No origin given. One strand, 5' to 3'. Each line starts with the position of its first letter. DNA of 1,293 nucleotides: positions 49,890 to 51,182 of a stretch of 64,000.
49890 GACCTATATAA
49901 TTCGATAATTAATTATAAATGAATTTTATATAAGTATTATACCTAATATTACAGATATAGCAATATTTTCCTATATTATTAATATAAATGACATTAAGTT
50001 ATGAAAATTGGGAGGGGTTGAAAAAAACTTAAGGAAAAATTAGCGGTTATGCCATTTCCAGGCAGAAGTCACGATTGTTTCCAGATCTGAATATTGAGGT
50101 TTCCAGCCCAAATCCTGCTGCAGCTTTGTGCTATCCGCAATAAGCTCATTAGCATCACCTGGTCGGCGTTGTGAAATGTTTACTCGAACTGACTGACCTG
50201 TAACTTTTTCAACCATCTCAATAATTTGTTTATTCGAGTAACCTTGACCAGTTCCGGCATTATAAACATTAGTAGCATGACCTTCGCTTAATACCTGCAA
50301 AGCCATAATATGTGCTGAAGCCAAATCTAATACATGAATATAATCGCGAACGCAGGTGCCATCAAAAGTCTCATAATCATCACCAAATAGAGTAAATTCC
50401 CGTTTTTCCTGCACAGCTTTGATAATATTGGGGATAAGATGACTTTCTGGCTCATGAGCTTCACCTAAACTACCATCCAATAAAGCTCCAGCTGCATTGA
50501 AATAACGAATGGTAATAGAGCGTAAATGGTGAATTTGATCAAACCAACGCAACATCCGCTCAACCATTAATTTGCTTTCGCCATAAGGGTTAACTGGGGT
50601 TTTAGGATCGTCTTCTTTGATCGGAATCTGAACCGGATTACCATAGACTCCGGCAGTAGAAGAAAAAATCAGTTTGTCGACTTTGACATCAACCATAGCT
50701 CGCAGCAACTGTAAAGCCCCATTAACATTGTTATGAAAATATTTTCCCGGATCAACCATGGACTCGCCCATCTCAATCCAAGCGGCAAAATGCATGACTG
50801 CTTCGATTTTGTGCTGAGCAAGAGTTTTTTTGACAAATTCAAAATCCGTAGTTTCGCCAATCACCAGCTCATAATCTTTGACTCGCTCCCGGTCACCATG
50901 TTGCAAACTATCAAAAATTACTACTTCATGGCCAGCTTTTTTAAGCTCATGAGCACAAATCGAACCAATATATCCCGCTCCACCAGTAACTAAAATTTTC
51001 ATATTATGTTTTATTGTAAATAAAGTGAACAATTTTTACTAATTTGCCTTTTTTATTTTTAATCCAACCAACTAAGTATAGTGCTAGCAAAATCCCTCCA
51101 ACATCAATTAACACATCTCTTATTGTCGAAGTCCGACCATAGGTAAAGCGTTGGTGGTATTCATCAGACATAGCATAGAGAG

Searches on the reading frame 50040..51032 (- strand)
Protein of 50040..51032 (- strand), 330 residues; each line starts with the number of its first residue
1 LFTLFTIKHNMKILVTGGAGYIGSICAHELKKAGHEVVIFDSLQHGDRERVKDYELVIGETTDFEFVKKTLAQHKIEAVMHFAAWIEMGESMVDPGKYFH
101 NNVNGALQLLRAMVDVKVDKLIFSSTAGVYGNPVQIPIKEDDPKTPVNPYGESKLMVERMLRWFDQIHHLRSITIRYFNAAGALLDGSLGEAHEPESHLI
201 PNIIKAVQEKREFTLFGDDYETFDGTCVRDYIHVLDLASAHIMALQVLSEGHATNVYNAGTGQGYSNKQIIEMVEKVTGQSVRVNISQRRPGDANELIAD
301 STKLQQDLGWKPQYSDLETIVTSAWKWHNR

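Call 7: search_protein_families(library=pfam, proteins=[window:50040-51032:-], max_evalue=1)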
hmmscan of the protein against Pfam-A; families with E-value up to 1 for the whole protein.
window:50040-51032:- (330 aa): 22 families
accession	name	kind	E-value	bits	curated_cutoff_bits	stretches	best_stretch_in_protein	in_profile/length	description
PF01370.27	Epimerase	-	3.1e-57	194.2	20.9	1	13-260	1-240/240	NAD dependent epimerase/dehydratase family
PF16363.11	GDP_Man_Dehyd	-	1.2e-53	183.1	27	1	14-315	1-324/332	GDP-mannose 4,6 dehydratase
PF01073.25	3Beta_HSD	-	2.1e-15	57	22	1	14-251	1-235/280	3-beta hydroxysteroid dehydrogenase/isomerase family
PF04321.23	RmlD_sub_bind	-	1.1e-14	54.7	27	1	11-162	1-137/287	RmlD substrate binding domain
PF02719.21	Polysacc_synt_2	-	3e-13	50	20.2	1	13-182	1-173/293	Polysaccharide biosynthesis protein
PF13460.12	NAD_binding_10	-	1.1e-06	29.1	27.2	1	17-162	1-132/184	NAD(P)H-binding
PF05368.20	NmrA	-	4.5e-06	26.9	27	1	11-161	3-134/298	NmrA-like family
PF08659.16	KR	-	1.6e-05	25.4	22.6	1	13-135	3-146/180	KR domain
PF07993.18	NAD_binding_4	-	0.00051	19.7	20.1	1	73-177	86-204/258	Male sterility protein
PF13450.12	NAD_binding_8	-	0.00057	20.6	21.9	1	18-45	3-30/68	NAD(P)-binding Rossmann-like domain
PF03721.20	UDPG_MGDP_dh_N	-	0.0011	19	27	1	11-84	1-72/187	UDP-glucose/GDP-mannose dehydrogenase family, NAD binding domain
PF02558.23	ApbA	-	0.002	18.2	22.2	1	18-68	5-54/150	Ketopantoate reductase PanE/ApbA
PF00106.31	adh_short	-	0.0055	16.6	26.6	1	13-55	3-45/195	short chain dehydrogenase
PF01266.30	DAO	-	0.0087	16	27.9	1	18-41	6-29/353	FAD dependent oxidoreductase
PF00056.29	Ldh_1_N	-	0.017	15.6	27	1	11-136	1-123/141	lactate/malate dehydrogenase, NAD binding domain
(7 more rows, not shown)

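Call 78: search_protein_families(library=ncbifam, proteins=[window:50040-51032:-], max_evalue=1e-10)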
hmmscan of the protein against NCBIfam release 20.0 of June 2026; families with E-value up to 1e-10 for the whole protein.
window:50040-51032:- (330 aa): 16 families
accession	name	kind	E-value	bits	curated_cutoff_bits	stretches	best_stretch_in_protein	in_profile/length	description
TIGR01179.1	galE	equivalog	1.7e-124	415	262.3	1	12-329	1-326/332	UDP-glucose 4-epimerase GalE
NF007956.0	PRK10675.1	subfamily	6.8e-75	252.3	394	1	11-330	1-331/338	UDP-glucose 4-epimerase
TIGR01181.1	dTDP_gluc_dehyt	equivalog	2.7e-42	145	365.1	1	12-328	1-311/321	dTDP-glucose 4,6-dehydratase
TIGR02197.1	heptose_epim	equivalog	2.5e-36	125.4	274.6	1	13-284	1-266/316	ADP-glyceromanno-heptose 6-epimerase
TIGR04180.1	EDH_00030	hypoth_equivalog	2.8e-34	118.5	475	1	13-315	1-297/297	NAD-dependent 4,6-dehydratase LegB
NF007490.0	PRK10084.1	subfamily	2.7e-21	76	649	1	11-327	1-333/361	dTDP-glucose 4,6-dehydratase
TIGR02622.1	CDP_4_6_dhtase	equivalog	3.4e-21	75.8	278.45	1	10-329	4-331/352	CDP-glucose 4,6-dehydratase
NF047922.1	GDPFucSynFcl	equivalog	1.6e-18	67.2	500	1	10-328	2-301/308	GDP-L-fucose synthase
NF008360.0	PRK11150.1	equivalog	1.6e-17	63.7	452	1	13-280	2-256/310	ADP-glyceromanno-heptose 6-epimerase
TIGR03466.1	HpnA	hypoth_equivalog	1.9e-17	63.2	367.65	1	11-162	1-153/327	hopanoid-associated sugar epimerase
NF011728.1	PRK15181.1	equivalog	4.3e-16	58.8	760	1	12-327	17-336/348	Vi polysaccharide biosynthesis UDP-N-acetylglucosaminuronic acid C-4 epimerase TviC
NF042422.1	oxyalk_red_OleD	equivalog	7.4e-16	58.4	580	1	11-275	1-247/329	2-alkyl-3-oxoalkanoate reductase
NF042423.1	oxyalk_red_Shew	equivalog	7.6e-16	58.1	580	1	10-275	8-248/331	2-alkyl-3-oxoalkanoate reductase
NF007582.0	PRK10217.1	equivalog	4.8e-14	52.2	698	1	12-315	3-319/355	dTDP-glucose 4,6-dehydratase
NF043036.1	ErythonDh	equivalog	1.6e-13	50.6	325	1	11-164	1-163/321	D-erythronate dehydrogenase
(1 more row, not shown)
